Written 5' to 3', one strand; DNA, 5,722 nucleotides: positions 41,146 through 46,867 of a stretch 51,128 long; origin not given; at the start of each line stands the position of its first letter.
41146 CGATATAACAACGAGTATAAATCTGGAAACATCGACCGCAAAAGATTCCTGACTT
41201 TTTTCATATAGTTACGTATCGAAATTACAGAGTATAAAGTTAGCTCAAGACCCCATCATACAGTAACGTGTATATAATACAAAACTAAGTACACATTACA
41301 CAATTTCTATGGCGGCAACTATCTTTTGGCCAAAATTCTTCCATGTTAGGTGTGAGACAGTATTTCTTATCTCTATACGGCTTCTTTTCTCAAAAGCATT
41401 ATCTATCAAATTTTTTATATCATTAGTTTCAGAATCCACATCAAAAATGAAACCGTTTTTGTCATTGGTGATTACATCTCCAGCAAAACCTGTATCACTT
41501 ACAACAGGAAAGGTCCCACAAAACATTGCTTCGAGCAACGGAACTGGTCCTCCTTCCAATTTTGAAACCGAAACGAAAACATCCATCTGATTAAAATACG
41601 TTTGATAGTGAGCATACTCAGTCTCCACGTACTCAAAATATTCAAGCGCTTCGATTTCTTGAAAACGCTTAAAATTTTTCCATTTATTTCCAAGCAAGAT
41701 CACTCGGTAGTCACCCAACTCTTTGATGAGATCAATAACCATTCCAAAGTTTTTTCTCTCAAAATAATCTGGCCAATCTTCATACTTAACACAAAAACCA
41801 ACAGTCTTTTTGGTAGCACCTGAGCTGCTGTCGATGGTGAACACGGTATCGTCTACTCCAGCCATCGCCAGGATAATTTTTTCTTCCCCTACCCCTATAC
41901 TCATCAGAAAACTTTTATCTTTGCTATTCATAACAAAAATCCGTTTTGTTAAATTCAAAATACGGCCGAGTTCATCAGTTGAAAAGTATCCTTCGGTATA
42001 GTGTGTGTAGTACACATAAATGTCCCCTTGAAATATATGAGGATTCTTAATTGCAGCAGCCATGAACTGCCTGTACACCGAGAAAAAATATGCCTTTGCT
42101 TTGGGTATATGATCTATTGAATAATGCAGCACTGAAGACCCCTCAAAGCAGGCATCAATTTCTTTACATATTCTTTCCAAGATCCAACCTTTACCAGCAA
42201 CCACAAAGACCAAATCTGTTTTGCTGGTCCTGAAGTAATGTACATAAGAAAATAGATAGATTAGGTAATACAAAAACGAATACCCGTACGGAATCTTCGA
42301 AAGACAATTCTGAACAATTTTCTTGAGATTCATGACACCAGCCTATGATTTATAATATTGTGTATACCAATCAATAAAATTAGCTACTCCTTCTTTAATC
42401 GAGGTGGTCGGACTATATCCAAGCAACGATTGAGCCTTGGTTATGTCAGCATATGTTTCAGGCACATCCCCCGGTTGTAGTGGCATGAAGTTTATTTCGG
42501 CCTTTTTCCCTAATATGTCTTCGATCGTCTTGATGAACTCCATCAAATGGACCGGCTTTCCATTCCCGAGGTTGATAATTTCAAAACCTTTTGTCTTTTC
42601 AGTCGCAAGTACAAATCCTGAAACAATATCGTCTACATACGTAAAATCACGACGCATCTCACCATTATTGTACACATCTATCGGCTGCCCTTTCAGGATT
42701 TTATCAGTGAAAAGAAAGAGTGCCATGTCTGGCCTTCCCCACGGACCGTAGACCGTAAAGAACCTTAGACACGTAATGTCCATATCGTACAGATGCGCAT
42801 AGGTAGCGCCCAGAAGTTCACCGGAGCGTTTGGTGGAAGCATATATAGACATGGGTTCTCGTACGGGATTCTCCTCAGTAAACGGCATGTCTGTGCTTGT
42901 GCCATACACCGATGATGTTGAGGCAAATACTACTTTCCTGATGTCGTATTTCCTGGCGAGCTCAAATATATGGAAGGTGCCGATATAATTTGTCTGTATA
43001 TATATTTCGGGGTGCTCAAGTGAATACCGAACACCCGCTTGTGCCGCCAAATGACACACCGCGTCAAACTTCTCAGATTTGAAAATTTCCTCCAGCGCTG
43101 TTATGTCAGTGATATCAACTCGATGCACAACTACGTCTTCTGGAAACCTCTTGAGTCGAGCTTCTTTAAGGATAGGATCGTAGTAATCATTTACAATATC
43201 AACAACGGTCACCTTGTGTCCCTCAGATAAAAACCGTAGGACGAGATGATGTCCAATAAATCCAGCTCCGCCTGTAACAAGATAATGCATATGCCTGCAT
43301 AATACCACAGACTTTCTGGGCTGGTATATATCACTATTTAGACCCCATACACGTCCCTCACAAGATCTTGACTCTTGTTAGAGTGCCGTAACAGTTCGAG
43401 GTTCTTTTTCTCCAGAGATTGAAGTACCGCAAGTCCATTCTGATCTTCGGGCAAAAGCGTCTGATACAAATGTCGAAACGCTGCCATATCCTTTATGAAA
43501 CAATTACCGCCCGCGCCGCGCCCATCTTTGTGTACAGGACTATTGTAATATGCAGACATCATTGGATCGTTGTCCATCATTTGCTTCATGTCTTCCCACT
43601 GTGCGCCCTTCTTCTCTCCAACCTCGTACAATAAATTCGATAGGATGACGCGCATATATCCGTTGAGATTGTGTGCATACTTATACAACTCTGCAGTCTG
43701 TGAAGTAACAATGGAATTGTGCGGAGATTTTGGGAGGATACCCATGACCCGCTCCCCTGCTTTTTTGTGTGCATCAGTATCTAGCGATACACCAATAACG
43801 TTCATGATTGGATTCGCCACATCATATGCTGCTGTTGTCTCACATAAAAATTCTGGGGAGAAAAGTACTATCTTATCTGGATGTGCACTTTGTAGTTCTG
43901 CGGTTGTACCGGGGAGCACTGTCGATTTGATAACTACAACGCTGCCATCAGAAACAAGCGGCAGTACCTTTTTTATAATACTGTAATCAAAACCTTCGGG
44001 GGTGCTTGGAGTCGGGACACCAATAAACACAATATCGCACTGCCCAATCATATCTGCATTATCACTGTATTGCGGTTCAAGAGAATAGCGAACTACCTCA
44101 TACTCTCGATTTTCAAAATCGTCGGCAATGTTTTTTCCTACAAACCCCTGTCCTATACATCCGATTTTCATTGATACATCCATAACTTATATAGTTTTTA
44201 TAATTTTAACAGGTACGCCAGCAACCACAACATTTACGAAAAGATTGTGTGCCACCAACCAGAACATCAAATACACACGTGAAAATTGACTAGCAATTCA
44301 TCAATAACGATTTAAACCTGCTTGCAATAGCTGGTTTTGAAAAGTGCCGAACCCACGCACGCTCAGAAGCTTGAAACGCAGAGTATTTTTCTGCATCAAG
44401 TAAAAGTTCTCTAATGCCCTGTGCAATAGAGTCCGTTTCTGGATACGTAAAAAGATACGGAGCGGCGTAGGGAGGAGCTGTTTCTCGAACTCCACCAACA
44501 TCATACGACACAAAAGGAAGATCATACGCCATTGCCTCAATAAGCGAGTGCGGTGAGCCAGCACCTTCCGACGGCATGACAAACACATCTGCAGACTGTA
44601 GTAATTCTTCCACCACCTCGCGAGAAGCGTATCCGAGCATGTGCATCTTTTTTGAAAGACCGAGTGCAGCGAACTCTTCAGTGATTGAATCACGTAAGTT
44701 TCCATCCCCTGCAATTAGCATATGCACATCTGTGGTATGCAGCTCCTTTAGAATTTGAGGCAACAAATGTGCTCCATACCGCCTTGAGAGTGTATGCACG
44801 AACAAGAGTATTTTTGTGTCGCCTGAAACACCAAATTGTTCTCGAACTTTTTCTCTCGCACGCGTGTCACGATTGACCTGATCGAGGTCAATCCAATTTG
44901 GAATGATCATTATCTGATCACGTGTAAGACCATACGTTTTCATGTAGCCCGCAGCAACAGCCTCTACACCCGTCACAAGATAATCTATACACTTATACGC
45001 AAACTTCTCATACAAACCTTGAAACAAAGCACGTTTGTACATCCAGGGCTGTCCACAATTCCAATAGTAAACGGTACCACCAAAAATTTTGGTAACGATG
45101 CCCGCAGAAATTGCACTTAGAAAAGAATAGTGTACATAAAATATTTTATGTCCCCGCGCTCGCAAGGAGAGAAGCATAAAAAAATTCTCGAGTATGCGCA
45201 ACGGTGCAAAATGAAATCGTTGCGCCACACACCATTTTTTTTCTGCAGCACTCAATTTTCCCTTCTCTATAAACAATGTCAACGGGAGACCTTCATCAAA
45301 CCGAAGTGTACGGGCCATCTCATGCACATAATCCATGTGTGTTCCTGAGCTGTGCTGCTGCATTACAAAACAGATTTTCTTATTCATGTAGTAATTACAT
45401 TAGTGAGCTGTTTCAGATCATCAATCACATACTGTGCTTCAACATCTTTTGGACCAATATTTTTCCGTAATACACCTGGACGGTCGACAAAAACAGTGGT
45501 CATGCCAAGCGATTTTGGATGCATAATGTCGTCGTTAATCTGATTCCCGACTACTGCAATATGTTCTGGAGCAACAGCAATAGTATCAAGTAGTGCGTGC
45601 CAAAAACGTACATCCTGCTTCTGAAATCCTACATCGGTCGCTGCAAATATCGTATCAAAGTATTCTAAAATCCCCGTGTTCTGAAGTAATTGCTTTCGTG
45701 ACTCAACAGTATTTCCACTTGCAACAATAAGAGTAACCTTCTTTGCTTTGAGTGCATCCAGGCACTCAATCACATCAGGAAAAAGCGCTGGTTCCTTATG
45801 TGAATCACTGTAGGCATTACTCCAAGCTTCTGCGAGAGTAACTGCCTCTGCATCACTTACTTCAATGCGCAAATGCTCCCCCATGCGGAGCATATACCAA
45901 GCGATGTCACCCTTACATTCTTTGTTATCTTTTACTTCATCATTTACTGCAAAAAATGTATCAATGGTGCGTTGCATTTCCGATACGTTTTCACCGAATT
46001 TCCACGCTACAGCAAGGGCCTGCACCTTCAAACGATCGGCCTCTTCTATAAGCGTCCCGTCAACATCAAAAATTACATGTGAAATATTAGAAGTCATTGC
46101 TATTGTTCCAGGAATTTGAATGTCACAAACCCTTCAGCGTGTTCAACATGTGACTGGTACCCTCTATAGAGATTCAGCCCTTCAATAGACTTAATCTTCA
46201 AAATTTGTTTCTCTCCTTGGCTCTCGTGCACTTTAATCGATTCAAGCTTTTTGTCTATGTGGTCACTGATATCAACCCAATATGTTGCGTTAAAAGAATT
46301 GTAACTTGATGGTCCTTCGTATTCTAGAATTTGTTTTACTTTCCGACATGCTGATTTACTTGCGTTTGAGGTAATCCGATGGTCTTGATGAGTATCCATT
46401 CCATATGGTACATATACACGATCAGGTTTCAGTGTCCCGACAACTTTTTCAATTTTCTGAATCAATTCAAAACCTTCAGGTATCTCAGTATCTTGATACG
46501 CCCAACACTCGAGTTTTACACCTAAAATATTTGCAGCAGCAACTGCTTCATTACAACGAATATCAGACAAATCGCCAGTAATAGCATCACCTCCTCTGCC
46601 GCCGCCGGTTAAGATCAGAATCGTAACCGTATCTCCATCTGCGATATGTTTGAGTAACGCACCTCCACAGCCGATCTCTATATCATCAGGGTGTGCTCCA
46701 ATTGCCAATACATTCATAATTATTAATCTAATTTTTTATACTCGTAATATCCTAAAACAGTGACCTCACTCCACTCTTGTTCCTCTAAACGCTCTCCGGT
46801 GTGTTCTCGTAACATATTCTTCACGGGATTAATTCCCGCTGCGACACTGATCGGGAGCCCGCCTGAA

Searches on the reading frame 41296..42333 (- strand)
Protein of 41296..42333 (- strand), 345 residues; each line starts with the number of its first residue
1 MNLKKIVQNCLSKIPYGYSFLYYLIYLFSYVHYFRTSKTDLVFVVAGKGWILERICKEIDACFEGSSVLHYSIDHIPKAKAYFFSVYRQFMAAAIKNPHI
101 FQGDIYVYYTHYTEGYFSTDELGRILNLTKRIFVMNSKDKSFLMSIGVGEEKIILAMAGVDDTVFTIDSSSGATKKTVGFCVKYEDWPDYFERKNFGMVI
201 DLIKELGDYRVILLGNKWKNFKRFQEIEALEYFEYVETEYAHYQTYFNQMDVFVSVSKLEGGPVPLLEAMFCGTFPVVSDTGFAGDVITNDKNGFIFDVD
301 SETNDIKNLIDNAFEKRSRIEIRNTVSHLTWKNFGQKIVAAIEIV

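Call 9: search_protein_families(library=pfam, proteins=[window:41296-42333:-], max_evalue=0.00001)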
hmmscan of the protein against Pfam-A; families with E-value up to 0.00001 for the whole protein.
window:41296-42333:- (345 aa): 2 families
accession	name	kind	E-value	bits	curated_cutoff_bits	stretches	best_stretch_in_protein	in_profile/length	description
PF00534.26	Glycos_transf_1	-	6.5e-17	62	26.4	1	192-317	26-159/172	Glycosyl transferases group 1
PF13692.12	Glyco_trans_1_4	-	1.4e-12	48.5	27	1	194-308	15-138/142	Glycosyl transferases group 1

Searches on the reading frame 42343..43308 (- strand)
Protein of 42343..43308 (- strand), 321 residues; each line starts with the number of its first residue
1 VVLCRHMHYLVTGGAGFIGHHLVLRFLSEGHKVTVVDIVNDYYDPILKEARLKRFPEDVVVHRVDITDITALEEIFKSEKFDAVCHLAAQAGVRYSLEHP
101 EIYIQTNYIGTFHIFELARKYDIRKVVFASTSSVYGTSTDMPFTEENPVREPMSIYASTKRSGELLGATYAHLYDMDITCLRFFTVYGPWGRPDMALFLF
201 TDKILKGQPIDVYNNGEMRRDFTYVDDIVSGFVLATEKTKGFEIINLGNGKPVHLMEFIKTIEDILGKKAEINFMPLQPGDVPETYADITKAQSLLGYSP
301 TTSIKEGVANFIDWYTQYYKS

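Call 9: search_protein_families(library=pfam, proteins=[window:42343-43308:-], max_evalue=0.00001)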
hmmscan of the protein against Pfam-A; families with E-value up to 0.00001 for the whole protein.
window:42343-43308:- (321 aa): 7 families
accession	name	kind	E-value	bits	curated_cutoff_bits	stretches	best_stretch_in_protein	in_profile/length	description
PF01370.27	Epimerase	-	1e-61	208.8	20.9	1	10-248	2-240/240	NAD dependent epimerase/dehydratase family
PF16363.11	GDP_Man_Dehyd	-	1.9e-60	205.5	27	1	10-309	1-330/332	GDP-mannose 4,6 dehydratase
PF01073.25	3Beta_HSD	-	7.3e-22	78.1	22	1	10-238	1-231/280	3-beta hydroxysteroid dehydrogenase/isomerase family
PF02719.21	Polysacc_synt_2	-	3.4e-19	69.6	20.2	1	10-280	2-266/293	Polysaccharide biosynthesis protein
PF04321.23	RmlD_sub_bind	-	1.1e-16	61.2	27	1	7-239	1-200/287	RmlD substrate binding domain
PF07993.18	NAD_binding_4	-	2.5e-09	37.1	20.1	1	11-182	1-203/258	Male sterility protein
PF00106.31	adh_short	-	4.3e-08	33.3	26.6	1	10-121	4-122/195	short chain dehydrogenase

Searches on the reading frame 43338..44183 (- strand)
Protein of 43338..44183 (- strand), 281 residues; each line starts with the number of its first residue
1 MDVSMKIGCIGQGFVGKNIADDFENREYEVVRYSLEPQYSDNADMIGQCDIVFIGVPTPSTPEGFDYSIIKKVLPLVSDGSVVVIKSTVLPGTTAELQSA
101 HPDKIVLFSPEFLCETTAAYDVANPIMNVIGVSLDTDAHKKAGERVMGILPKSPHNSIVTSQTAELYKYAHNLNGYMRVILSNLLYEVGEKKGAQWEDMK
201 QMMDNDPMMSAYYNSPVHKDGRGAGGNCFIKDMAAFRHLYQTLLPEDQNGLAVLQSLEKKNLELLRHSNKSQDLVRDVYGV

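Call 9: search_protein_families(library=pfam, proteins=[window:43338-44183:-], max_evalue=0.00001)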
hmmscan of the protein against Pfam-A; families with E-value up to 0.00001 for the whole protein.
window:43338-44183:- (281 aa): 2 families
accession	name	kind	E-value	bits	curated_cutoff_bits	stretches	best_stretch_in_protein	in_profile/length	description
PF03721.20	UDPG_MGDP_dh_N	-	2.2e-16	60.4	27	1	43-135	71-178/187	UDP-glucose/GDP-mannose dehydrogenase family, NAD binding domain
PF00984.24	UDPG_MGDP_dh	-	3e-10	40.5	25.4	1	162-243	1-78/94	UDP-glucose/GDP-mannose dehydrogenase family, central domain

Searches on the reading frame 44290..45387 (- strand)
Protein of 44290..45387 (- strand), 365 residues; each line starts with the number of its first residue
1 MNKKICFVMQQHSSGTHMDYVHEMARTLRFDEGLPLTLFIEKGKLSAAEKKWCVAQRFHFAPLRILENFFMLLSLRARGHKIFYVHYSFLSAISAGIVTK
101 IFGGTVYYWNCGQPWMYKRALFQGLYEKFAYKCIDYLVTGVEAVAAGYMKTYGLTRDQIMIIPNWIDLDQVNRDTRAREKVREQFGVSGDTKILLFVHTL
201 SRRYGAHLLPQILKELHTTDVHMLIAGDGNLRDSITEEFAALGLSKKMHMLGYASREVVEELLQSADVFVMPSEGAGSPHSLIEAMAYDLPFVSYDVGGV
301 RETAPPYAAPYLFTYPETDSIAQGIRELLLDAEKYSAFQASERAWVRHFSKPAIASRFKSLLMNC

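Call 9: search_protein_families(library=pfam, proteins=[window:44290-45387:-], max_evalue=0.00001)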
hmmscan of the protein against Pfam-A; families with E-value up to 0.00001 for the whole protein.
window:44290-45387:- (365 aa): 2 families
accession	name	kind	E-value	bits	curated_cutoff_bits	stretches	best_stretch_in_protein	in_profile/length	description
PF00534.26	Glycos_transf_1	-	3.8e-32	111.6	26.4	1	178-341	2-168/172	Glycosyl transferases group 1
PF13692.12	Glyco_trans_1_4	-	1.6e-23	84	27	1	192-331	2-142/142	Glycosyl transferases group 1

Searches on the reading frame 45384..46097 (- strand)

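Call 9: search_protein_families(library=pfam, proteins=[window:45384-46097:-], max_evalue=0.00001)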
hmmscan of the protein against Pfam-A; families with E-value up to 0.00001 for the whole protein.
window:45384-46097:- (237 aa): 2 families
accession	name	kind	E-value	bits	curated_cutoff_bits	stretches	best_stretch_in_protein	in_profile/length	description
PF00702.32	Hydrolase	-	6e-20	72.9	26.4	1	6-191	2-184/191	haloacid dehalogenase-like hydrolase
PF13419.12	HAD_2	-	1.6e-17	64.6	23.8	1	8-204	1-178/178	Haloacid dehalogenase-like hydrolase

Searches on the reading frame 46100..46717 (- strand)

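Call 50: search_protein_families(library=pfam, proteins=[window:46100-46717:-], max_evalue=0.05)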
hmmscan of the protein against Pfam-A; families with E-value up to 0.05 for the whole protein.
window:46100-46717:- (205 aa): 3 families
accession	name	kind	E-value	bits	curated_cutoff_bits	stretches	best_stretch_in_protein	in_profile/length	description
PF02585.22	PIG-L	-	3.3e-27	96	28.2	1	4-123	1-128/129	GlcNAc-PI de-N-acetylase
PF21124.2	VinK_C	-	0.014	16.2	27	1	144-184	20-60/62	VinK acyltransferase small domain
PF24474.1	DUF7579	-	0.029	14.7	27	1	138-190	12-64/120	Domain of unknown function (DUF7579)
